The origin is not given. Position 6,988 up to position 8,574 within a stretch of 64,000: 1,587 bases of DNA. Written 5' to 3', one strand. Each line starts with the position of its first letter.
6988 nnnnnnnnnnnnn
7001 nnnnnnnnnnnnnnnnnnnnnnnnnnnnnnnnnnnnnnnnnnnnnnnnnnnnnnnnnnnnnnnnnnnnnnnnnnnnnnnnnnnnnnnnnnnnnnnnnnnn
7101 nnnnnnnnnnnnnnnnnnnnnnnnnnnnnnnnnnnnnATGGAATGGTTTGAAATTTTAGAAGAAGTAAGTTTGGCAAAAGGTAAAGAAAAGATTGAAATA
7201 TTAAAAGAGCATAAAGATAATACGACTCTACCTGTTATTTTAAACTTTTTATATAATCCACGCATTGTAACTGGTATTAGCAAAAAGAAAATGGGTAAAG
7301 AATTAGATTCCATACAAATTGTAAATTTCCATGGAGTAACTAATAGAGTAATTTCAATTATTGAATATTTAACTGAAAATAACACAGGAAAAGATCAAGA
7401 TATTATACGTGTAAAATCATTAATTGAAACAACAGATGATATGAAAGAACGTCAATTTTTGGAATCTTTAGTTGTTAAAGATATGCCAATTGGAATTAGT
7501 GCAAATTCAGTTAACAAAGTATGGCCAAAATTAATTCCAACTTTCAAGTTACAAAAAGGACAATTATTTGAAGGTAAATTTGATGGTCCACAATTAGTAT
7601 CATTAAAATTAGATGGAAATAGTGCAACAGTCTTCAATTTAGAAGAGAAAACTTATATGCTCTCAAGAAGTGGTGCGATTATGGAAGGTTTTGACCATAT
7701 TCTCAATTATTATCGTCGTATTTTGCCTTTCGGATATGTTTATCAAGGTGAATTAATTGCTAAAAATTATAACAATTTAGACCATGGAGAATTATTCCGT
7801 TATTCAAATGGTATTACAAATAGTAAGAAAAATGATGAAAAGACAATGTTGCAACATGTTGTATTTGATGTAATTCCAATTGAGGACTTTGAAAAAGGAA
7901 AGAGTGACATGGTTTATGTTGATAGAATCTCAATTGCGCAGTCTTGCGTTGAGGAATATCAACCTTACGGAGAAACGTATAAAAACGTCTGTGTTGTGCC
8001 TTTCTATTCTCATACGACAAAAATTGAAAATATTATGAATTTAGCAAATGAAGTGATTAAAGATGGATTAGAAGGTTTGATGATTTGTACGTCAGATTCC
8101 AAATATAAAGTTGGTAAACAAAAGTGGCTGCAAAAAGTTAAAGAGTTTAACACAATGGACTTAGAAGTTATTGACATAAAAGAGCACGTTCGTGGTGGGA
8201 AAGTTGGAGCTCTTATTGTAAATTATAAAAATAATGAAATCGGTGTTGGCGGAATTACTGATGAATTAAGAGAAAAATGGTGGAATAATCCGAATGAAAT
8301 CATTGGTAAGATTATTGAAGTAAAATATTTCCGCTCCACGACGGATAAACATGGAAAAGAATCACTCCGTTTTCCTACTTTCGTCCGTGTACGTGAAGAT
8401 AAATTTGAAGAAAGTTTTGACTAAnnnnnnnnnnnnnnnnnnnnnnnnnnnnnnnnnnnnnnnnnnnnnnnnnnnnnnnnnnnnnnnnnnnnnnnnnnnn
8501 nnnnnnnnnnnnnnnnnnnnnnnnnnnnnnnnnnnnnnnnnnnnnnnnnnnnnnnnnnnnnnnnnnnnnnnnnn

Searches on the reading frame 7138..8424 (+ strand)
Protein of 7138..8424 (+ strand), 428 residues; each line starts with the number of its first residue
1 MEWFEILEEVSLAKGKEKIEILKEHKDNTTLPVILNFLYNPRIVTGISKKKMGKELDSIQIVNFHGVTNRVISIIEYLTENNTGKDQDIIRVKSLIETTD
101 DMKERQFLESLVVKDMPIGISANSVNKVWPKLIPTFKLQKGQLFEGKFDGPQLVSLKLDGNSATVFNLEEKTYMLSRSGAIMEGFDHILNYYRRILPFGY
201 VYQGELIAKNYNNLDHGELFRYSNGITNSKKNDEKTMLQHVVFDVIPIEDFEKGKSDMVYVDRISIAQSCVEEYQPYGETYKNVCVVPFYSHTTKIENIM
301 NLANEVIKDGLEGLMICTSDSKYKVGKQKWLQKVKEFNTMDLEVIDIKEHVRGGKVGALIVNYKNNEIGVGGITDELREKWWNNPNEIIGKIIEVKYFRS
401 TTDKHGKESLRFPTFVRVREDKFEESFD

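Call 71: search_protein_families(library=pfam, proteins=[window:7138-8424:+], max_evalue=0.001)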
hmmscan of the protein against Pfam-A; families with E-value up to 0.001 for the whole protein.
window:7138-8424:+ (428 aa): 3 families
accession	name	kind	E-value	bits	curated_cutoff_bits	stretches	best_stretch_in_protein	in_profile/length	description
PF01068.26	DNA_ligase_A_M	-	5.8e-13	49.4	26.2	1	150-335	19-204/204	ATP dependent DNA ligase domain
PF14743.12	DNA_ligase_OB_2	-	3.5e-09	37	28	1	354-419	8-66/66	DNA ligase OB-like domain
PF09414.15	RNA_ligase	-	1e-05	26.2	27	1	154-321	5-160/171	RNA ligase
